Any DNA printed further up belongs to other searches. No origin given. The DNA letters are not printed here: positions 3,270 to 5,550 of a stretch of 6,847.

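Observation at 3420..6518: NLR/Avs-like STAND NTPase that uses a Sel1-repeat array as its putative sensor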

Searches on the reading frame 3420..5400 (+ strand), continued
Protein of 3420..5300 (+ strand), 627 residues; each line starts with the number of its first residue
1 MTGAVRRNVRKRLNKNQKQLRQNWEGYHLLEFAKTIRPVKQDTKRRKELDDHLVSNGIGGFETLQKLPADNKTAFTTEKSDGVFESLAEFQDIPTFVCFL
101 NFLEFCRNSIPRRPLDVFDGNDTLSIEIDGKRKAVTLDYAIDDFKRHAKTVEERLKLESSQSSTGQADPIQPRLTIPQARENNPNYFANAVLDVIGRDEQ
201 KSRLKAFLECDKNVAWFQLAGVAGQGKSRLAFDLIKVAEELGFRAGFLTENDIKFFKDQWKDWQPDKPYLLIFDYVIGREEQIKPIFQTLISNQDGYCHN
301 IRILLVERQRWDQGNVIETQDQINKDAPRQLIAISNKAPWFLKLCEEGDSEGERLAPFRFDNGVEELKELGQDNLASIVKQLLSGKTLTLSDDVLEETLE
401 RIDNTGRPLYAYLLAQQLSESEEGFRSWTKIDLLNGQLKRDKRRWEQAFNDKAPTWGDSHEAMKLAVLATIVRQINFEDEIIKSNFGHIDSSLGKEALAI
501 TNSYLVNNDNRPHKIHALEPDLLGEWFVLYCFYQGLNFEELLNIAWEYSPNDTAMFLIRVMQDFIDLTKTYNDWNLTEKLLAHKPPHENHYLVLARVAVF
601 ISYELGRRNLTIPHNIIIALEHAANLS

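Call 31: search_protein_families(library=padloc, proteins=[P0081, P0082, P0083, P0067, P0061, P0027, P0013, P0076, P0029, P0034], max_evalue=0.01)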
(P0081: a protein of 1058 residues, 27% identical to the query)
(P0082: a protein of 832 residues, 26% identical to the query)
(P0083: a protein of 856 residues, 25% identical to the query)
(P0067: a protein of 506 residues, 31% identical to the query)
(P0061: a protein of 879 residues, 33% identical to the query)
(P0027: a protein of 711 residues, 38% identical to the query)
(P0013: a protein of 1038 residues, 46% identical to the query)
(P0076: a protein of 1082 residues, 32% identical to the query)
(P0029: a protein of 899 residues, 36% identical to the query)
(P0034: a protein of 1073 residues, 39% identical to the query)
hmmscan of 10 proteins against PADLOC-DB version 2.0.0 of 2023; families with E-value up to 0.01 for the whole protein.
P0081 (1058 aa): 5 families
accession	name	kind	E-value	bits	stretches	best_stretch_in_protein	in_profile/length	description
PDLC03856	LmuA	-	1.4e-10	38.9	1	33-315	8-285/433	-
PDLC00407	ThsA1|ThsA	-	3.1e-07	27.4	1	28-240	8-197/478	STALD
PDLC02170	Avs5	-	4.2e-05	19.8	1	31-243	13-219/771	-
PDLC00409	ThsA1|ThsA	-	5.2e-05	20.7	1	29-240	10-198/242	STALD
PDLC04968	PDC-S25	-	0.0016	15.5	0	140-253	144-243/517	-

P0082 (832 aa): 0 families

P0083 (856 aa): 0 families

P0067 (506 aa): 1 family
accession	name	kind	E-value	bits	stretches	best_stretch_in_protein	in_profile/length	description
PDLC01173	STAND_TPR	-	2.3e-05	20.9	1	25-150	13-136/1114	"Predicted ATPase fused to Xre-HTH and TPR repeats domain, associated with cas1-less I-E system in Streptomyces"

P0061 (879 aa): 1 family
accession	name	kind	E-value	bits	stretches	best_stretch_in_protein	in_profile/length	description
PDLC02891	DpdH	-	0.0027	14.1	1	193-227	56-90/1009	DpdH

P0027 (711 aa): 0 families

P0013 (1038 aa): 0 families

P0076 (1082 aa): 0 families

P0029 (899 aa): 1 family
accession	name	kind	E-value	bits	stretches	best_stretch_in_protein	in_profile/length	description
PDLC00284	PtuA1|PtuA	-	8.1e-06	22.9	0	704-750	7-53/545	AAA ATPase domain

P0034 (1073 aa): 1 family
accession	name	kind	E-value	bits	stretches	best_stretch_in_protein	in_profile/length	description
PDLC00284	PtuA1|PtuA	-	0.00091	16.1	0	995-1034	15-54/545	AAA ATPase domain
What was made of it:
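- On Avs / AVAST (types 1-5): None of 9 tested relatives hit either, apart from the SIR2 part of P0081 (call 31).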

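Call 44: predict_structure(alignment_id=A3)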
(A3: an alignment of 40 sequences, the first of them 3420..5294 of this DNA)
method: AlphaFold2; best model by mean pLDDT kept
length: 625 residues; sequences in the alignment: 40
mean_pLDDT: 83.9   pTM: 0.69
mean pLDDT of the five models: 83.9, 83.8, 83.7, 82.8, 82.0
residues with pLDDT >= 90: 292; 70-90: 228; 50-70: 76; < 50: 29
segments of 3 or more residues with pLDDT < 50: 1-5, 158-167, 318-321, 328-331, 504-509
pLDDT, mean of each block of 10 residues (from residue 1): 52 63 82 92 91 86 80 67 90 87 92 81 68 79 80 53 48 86 71 85 97 97 90 96 93 86 95 89 93 95 94 63 51 69 85 91 93 93 82 94 91 92 90 92 85 90 96 91 93 89 51 82 93 94 96 91 78 76 92 86 85 93 82
secondary structure, 60 per line:
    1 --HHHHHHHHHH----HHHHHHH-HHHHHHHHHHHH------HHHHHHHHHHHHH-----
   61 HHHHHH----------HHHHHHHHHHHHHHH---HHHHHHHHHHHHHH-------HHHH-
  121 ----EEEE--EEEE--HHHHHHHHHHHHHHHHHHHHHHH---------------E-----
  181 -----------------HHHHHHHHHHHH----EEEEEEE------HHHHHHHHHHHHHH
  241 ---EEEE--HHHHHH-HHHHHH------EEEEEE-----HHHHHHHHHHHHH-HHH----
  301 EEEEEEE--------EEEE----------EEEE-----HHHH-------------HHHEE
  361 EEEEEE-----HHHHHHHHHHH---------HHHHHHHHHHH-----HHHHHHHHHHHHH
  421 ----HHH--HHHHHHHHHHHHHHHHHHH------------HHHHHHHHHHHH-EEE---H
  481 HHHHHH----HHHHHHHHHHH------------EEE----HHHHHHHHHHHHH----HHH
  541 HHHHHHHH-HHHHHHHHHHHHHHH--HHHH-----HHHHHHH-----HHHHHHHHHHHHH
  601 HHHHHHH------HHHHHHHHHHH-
elements in order: H3-12 H17-23 H25-36 H43-55 H61-66 H77-91 H95-108 H116-119 E125-128 E131-134 H137-159 H198-209 E214-220 H227-240 E244-247 H250-255 H257-262 E269-274 H280-292 E301-307 E316-319 E330-333 H339-342 E359-366 H372-382 H392-402 H408-420 H430-448 H461-472 E474-476 H480-486 H491-501 E514-516 H521-533 H538-548 H550-564 H567-570 H576-582 H588-607 H614-624
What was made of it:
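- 3420..3914 (+): STAND protein N-terminal domain (aa 1-165), mostly helical with one beta-hairpin. Function unknown. Model pLDDT is 80-92 over aa 21-70 and 81-120 and lower elsewhere (call 44).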

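Call 47: fold_search(model_id=the predicted structure, library=pdb)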
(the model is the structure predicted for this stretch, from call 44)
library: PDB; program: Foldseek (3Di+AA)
matches with E <= 10: 1336; with E <= 0.001: 159
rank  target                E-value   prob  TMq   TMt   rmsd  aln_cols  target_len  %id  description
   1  9ria_B                1.6e-06  1.00  0.27  0.20  20.0       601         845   11  Cryo-EM structure of tomato NRC3-AVRcap1b complex (released 2025-07-23)
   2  6j5t_C                3.5e-06  1.00  0.26  0.21  18.5       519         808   12  Reconstitution and structure of a plant NLR resistosome conferring immunity (released 2019-03-20)
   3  9ria_C                5.2e-06  1.00  0.26  0.20  19.1       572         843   14  Cryo-EM structure of tomato NRC3-AVRcap1b complex (released 2025-07-23)
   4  7jpp_E                1.5e-05  1.00  0.21  0.31  16.0       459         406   13  ORC-O2WH: Human Origin Recognition Complex (ORC) with dynamic/unresolved ORC1 AAA+ domain (released 2020-09-09)
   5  3r8f_A                1.6e-05  1.00  0.25  0.45  14.1       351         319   16  Replication initiator DnaA bound to AMPPCP and single-stranded DNA (released 2011-09-28)
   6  9ria_A                1.8e-05  1.00  0.27  0.21  20.5       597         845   11  Cryo-EM structure of tomato NRC3-AVRcap1b complex (released 2025-07-23)
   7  9cc8_A                1.8e-05  1.00  0.24  0.18  20.8       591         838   14  Hexameric state of the NRC4 resistosome (released 2024-09-11)
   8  7jgr_A                2.3e-05  1.00  0.27  0.39  14.7       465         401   11  Structure of Drosophila ORC bound to DNA (84 bp) and Cdc6 (released 2020-09-09)
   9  9ri9_B                2.5e-05  1.00  0.26  0.20  21.4       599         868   12  Cryo-EM structure of the tomato NRC3 hexameric resistosome (released 2025-07-23)
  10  8s0e_E                2.7e-05  1.00  0.23  0.36  15.5       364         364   14  H. sapiens OCCM bound to double stranded DNA (released 2024-10-02)
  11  6gcn_C                3.4e-05  1.00  0.23  0.32  17.8       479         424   16  Truncated FtsH from A. aeolicus in R32 (released 2018-08-22)
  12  8vwa                  3.4e-05  1.00  0.23  0.34  18.3       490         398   13  CryoEM Structure of a FtsH Helical Assembly in the Presence of ATP (released 2025-01-15)
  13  7thj_B                3.6e-05  1.00  0.25  0.45  14.1       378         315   13  Structure of the yeast clamp loader (Replication Factor C RFC) bound to the sliding clamp (Proliferating Cell Nuclear  (released 2022-02-16)
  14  7thv_B                3.9e-05  1.00  0.25  0.45  14.1       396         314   13  Structure of the yeast clamp loader (Replication Factor C RFC) bound to the sliding clamp (Proliferating Cell Nuclear  (released 2022-02-16)
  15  6gcn_A                3.9e-05  1.00  0.23  0.32  17.5       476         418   16  Truncated FtsH from A. aeolicus in R32 (released 2018-08-22)
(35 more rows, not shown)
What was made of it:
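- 3915..5294 (+): STAND NTPase module (aa 166-625): P-loop domain, helical domain with the GRP motif, a winged-helix-like domain, and a helical linker. Walker A is at nt 4080-4103, Walker B D274 at 4239-4241, and G406-P408 at 4635-4643. Model and Foldseek results (calls 44, 47).
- On STAND NTPase superfamily: The best Foldseek matches are NB-ARC proteins aligned over 520-600 columns (call 47).
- Closest known: Plant NLRs of the NB-ARC type. Same: They share the domain order P-loop, helical domain with GxP, then winged helix (calls 44, 47).
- Foldseek hits for aa 1-625: NRC3 1.6e-6, ZAR1 3.5e-6, NRC4, EfAvs5 5e-5, CED-4 (call 47). The fold alone therefore says AAA+/STAND rather than STAND specifically (call 47). 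The fold matches NLRs (call 47).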

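Call 68: search_protein_families(library=padloc, alignment_id=A6, max_evalue=0.00001)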
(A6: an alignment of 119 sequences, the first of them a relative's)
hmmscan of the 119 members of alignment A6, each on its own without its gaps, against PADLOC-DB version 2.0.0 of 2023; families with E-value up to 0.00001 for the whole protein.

A. member 1, L002:9163-10134:+ (323 aa): 0 families

B. families by the number of members that match (of 119 scanned): 156 families (the first 25 are shown)
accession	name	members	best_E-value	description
PDLC03859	LmuB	3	1.3e-127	-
PDLC03863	LmuB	3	1.7e-34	-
PDLC03862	LmuB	3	2.1e-32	-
PDLC04140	mad8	3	4.1e-23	mads_8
PDLC02980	AriA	3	4.8e-16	-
PDLC03867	LmuB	3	8.4e-10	-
PDLC00093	GajA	2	2.3e-268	AAA ATPase domain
PDLC00095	GajA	2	1.5e-254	AAA ATPase domain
PDLC00102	GajA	2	5.3e-212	AAA ATPase domain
PDLC00098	GajA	2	1.1e-177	AAA ATPase domain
PDLC00063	GajA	2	5.7e-114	AAA ATPase domain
PDLC00065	GajA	2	1.9e-95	AAA ATPase domain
PDLC00088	GajA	2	1.3e-83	AAA ATPase domain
PDLC00079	GajA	2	3.5e-76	AAA ATPase domain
PDLC04135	mad3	2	6.9e-59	mads_3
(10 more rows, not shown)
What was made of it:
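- GajA, LmuB, MADS and AriA hits occur among 119 sampled neighbours (call 68).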

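Call 75: find_encoding_contigs(protein=P0004, flank=10000, max_places=2)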
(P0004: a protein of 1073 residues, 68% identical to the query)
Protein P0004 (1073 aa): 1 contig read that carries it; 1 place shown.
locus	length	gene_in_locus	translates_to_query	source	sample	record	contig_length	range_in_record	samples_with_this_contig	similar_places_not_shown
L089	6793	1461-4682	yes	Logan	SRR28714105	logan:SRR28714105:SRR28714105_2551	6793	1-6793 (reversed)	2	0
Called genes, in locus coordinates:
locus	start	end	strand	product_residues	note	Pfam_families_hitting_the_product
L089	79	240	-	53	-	-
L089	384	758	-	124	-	-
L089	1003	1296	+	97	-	-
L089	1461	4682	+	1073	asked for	PF08238:Sel1 (weak), PF00515:TPR_1 (faint), PF07719:TPR_2 (faint), PF13424:TPR_12 (faint), PF13432:TPR_16 (faint), PF13174:TPR_6 (faint), PF13176:TPR_7 (faint), PF13414:TPR_11 (faint)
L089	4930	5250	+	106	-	-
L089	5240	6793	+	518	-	?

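Call 76: find_encoding_contigs(protein=P0007, flank=10000, max_places=2)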
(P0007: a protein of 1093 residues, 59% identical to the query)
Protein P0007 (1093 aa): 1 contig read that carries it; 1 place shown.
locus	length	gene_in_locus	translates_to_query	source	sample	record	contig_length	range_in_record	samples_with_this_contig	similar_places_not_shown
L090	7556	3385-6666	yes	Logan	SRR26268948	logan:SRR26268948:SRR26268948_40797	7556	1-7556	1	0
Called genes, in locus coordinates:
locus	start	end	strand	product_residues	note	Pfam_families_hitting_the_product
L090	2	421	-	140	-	?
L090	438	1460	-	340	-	-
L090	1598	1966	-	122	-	-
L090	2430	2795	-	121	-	-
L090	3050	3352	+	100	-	-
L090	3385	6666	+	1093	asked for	PF08238:Sel1 (weak)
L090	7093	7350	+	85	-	-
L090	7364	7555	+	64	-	?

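Call 79: search_protein_families(library=pfam, proteins=[L003:10001-10795:+], max_evalue=1)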
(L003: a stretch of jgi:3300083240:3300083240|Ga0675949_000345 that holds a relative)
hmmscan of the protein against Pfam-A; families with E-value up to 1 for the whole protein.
L003:10001-10795:+ (265 aa): 2 families
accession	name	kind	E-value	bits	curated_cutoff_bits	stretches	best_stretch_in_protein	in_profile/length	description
PF20457.3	DUF6710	-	0.15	11.9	27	1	164-223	5-63/205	Family of unknown function (DUF6710)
PF23188.1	THU_Piezo1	-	0.17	12.5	27.2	1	118-213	40-115/121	Piezo1-like, transmembrane helical unit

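Call 83: search_protein_families(library=pfam, proteins=[P0029, P0034, P0016, P0013, P0027, P0082, P0067, P0081], max_evalue=0.001)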
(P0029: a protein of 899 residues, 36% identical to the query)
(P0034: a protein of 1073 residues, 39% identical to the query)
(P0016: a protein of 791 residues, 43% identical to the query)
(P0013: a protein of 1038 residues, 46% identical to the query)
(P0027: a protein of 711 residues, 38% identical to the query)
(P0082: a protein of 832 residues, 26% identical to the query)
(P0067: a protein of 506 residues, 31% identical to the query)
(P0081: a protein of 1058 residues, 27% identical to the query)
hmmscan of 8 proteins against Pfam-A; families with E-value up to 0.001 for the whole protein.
P0029 (899 aa): 3 families
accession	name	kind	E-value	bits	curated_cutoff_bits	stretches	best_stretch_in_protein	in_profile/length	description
PF08238.18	Sel1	-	2e-55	183.7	30.7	6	719-753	2-36/36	Sel1 repeat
PF25199.1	nSTAND_NTPase5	-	4.1e-05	23.9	34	1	233-327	42-133/145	Novel STAND NTPase 5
PF20720.3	nSTAND3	-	0.00056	20.1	27.2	0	237-311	22-90/155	Novel STAND NTPase 3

P0034 (1073 aa): 3 families
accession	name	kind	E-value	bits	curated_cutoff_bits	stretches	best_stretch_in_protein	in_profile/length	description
PF08238.18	Sel1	-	1.5e-52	174.6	30.7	6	663-696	2-35/36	Sel1 repeat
PF25199.1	nSTAND_NTPase5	-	3.3e-08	33.9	34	1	205-318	21-135/145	Novel STAND NTPase 5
PF23310.1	TPR_27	-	9.5e-08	32.1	27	1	720-797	14-88/110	Plant tetratrico peptide repeats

P0016 (791 aa): 2 families
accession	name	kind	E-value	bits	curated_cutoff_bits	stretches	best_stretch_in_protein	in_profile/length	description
PF08238.18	Sel1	-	1.4e-39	133.5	30.7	5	684-717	1-34/36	Sel1 repeat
PF25199.1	nSTAND_NTPase5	-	5.3e-06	26.7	34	1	194-299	36-139/145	Novel STAND NTPase 5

P0013 (1038 aa): 9 families
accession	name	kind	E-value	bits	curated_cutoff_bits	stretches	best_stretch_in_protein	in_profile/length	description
PF08238.18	Sel1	-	5e-76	248.9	30.7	7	923-956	3-36/36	Sel1 repeat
PF13174.12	TPR_6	-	5.2e-13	49.2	26.3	0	994-1023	1-26/33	Tetratricopeptide repeat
PF13432.12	TPR_16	-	1.9e-11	44.6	32.7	0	975-1027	11-61/65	Tetratricopeptide repeat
PF13424.12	TPR_12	-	9.8e-07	29.3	30.1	0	977-1005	26-57/77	Tetratricopeptide repeat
PF13176.12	TPR_7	-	1.7e-06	28.1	27.9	0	995-1023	1-25/36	Tetratricopeptide repeat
PF20720.3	nSTAND3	-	1.4e-05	25.3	27.2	1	291-358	22-83/155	Novel STAND NTPase 3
PF20308.4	TPR-S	-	0.00026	22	27.6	0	868-917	1-46/102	Tetratricopeptide Repeats-Sensor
PF25199.1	nSTAND_NTPase5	-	0.00039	20.7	34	0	275-380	31-133/145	Novel STAND NTPase 5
PF14559.12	TPR_19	-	0.00046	20.9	25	0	938-969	4-37/68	Tetratricopeptide repeat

P0027 (711 aa): 1 family
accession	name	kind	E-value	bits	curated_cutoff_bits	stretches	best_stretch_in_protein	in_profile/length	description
PF20720.3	nSTAND3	-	1.6e-05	25.1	27.2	1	241-356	22-137/155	Novel STAND NTPase 3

P0082 (832 aa): 1 family
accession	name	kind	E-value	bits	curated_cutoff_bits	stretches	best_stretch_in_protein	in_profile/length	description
PF25199.1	nSTAND_NTPase5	-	4.3e-05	23.8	34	1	228-334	36-136/145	Novel STAND NTPase 5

P0067 (506 aa): 1 family
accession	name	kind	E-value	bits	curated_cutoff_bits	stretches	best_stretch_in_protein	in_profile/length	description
PF13191.12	AAA_16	-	1e-05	26.6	32.6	1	115-203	1-103/167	AAA ATPase domain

P0081 (1058 aa): 1 family
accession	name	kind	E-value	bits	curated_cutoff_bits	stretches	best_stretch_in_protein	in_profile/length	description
PF13289.12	SIR2_2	-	7.7e-20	71.9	24.5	1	139-284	3-141/141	SIR2-like domain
